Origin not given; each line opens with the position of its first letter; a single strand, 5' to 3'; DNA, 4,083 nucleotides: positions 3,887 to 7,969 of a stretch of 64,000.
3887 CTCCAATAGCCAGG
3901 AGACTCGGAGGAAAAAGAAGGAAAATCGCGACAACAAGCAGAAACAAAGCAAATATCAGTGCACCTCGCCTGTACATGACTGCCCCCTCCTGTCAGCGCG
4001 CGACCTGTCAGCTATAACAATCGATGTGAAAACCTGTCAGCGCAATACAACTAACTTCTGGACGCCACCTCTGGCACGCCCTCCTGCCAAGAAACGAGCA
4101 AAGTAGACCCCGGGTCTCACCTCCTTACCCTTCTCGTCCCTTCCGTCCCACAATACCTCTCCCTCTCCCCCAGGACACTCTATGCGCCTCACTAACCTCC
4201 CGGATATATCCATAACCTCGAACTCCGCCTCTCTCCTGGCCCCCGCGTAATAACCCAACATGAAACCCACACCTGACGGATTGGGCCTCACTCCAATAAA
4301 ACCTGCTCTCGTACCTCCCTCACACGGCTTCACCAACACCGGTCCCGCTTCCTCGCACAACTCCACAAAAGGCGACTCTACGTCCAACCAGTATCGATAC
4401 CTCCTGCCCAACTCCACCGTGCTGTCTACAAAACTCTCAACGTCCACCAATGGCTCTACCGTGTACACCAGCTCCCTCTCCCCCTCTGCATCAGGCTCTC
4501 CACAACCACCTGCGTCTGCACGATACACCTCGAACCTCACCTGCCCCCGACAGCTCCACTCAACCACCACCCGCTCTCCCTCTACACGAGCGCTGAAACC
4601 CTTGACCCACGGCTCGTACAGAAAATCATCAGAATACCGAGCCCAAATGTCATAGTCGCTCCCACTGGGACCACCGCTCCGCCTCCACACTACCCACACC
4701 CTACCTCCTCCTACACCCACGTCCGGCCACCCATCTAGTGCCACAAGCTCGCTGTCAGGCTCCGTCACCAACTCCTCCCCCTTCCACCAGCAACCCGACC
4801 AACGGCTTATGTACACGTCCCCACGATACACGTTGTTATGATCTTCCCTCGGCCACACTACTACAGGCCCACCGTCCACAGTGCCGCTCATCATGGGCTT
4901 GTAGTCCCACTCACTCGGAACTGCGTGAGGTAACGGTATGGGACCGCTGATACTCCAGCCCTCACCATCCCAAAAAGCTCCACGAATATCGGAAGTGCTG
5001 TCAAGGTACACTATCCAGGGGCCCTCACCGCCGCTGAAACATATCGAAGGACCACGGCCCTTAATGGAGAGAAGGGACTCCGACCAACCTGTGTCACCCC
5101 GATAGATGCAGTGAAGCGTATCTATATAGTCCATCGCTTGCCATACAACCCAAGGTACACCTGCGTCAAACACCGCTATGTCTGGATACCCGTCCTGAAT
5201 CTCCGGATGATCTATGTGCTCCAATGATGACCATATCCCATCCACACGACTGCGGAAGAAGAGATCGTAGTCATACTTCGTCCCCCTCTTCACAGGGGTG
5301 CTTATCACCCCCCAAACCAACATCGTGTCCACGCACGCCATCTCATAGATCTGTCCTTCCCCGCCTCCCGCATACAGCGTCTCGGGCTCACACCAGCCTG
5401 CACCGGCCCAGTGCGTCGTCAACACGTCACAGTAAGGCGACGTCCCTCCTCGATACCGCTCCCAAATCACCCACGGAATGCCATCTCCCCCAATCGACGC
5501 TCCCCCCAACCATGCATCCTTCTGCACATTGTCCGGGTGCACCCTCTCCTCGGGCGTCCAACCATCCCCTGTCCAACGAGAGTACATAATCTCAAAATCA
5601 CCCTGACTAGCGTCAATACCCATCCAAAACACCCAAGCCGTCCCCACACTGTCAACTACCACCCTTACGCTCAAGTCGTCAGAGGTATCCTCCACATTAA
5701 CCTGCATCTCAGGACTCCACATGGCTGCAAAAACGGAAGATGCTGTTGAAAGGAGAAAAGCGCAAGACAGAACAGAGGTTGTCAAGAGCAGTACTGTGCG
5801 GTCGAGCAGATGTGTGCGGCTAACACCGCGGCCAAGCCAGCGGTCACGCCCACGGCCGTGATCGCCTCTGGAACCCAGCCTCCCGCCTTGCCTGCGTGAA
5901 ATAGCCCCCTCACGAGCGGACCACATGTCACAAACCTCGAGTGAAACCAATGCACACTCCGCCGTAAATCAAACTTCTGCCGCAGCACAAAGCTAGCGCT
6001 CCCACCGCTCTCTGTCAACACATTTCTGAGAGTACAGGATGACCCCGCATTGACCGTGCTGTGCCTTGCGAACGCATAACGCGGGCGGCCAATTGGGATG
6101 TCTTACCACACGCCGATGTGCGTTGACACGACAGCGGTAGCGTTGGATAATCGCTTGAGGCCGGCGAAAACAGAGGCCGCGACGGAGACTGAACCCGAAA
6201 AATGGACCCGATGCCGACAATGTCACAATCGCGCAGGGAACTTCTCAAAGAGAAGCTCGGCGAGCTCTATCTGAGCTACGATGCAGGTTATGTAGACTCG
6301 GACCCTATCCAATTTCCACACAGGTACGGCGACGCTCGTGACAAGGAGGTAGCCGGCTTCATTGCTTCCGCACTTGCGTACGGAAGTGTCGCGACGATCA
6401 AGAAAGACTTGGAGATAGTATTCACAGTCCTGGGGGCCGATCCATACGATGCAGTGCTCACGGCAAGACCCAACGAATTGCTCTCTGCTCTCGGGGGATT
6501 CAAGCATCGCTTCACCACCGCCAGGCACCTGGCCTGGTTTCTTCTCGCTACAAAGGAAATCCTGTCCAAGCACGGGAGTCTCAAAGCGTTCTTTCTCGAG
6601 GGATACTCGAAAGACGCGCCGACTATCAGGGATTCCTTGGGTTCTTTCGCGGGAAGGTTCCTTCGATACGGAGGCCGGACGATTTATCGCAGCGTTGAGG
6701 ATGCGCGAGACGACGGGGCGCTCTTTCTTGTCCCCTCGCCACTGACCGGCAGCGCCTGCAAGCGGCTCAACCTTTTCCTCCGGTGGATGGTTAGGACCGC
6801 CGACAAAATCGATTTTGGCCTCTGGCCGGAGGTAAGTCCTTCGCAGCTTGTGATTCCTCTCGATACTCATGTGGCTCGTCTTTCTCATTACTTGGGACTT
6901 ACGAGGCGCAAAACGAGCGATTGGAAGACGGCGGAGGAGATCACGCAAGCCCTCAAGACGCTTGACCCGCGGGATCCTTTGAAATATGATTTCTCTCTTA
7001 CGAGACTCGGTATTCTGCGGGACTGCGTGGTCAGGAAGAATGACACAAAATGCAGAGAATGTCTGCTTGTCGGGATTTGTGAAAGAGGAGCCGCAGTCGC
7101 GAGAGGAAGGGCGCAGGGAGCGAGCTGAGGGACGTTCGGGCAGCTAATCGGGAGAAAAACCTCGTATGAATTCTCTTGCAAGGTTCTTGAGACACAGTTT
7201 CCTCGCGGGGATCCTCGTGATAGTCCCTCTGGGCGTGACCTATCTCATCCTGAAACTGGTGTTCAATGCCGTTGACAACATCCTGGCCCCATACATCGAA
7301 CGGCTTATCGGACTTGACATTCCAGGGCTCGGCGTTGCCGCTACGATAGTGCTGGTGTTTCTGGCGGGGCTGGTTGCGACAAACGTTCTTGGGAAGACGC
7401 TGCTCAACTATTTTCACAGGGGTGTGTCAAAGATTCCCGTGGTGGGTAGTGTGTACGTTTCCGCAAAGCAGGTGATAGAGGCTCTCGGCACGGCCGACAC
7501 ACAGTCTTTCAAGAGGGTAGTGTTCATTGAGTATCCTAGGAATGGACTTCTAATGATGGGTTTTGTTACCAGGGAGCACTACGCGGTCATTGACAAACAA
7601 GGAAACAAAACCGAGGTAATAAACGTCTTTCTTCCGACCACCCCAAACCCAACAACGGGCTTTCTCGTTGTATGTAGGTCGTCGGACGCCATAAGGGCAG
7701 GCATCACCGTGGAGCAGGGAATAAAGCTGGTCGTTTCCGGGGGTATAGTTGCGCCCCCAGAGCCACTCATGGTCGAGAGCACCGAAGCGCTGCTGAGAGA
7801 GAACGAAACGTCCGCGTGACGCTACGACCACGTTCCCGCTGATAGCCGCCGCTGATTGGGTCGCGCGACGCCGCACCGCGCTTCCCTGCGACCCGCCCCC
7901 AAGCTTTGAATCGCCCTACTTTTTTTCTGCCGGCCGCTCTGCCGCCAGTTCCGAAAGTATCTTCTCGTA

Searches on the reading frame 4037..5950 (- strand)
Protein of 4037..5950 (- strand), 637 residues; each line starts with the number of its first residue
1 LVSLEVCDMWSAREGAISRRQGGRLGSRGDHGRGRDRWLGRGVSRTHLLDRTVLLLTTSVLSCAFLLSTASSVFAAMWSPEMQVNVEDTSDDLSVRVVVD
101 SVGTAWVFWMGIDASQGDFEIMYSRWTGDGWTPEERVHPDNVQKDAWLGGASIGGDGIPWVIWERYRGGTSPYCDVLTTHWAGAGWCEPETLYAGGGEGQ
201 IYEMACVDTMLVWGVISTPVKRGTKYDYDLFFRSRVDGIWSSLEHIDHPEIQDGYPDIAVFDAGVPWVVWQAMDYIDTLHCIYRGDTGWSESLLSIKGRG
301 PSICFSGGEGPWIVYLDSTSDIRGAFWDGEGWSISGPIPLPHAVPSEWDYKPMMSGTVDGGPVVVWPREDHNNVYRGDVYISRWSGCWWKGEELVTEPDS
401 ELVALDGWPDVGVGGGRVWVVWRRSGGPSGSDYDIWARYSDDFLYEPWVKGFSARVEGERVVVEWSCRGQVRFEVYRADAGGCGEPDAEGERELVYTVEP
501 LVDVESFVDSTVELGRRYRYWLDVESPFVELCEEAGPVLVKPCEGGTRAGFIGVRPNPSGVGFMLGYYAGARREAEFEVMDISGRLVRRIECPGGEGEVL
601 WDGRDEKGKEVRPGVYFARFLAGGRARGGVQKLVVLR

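Call 58: search_protein_families(library=ncbifam, proteins=[window:4037-5950:-], max_evalue=0.1)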
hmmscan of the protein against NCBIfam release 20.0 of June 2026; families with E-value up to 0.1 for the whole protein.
window:4037-5950:- (637 aa): 5 families
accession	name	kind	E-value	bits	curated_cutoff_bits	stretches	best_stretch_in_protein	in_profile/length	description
NF052228.1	T9SS_PorZ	equivalog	0.0015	17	260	1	574-635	696-755/757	type IX secretion system anionic LPS delivery protein PorZ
NF005176.1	PRK06655.1-1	equivalog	0.0022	17.9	230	1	574-617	98-144/197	flagellar hook assembly protein FlgD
TIGR04183.1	Por_Secre_tail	domain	0.0065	16.4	23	1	556-624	3-62/72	T9SS type A sorting domain-containing protein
NF009453.0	PRK12813.1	equivalog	0.031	13.8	264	1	575-616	126-167/223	flagellar basal body rod modification protein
NF033707.1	T9SS_sortase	equivalog_domain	0.091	10.3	420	0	574-620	1024-1075/1095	type IX secretion system sortase PorU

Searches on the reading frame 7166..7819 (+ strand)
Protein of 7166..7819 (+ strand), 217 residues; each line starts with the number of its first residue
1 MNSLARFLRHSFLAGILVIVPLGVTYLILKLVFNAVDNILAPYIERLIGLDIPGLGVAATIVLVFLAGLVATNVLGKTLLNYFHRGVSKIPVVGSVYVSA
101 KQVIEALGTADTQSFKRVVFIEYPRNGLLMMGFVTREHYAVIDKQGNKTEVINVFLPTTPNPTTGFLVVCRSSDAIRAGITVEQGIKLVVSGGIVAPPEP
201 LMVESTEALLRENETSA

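Call 58: search_protein_families(library=ncbifam, proteins=[window:7166-7819:+], max_evalue=0.1)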
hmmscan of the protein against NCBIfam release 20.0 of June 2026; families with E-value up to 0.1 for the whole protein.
window:7166-7819:+ (217 aa): 0 families

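Call 106: search_protein_families(library=pfam, proteins=[window:7166-7819:+], max_evalue=0.01)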
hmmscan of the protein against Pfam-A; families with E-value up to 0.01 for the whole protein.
window:7166-7819:+ (217 aa): 1 family
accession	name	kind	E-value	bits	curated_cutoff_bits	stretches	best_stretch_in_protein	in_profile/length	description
PF04367.18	DUF502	-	2e-31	108.4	23.8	1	59-164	2-107/107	Protein of unknown function (DUF502)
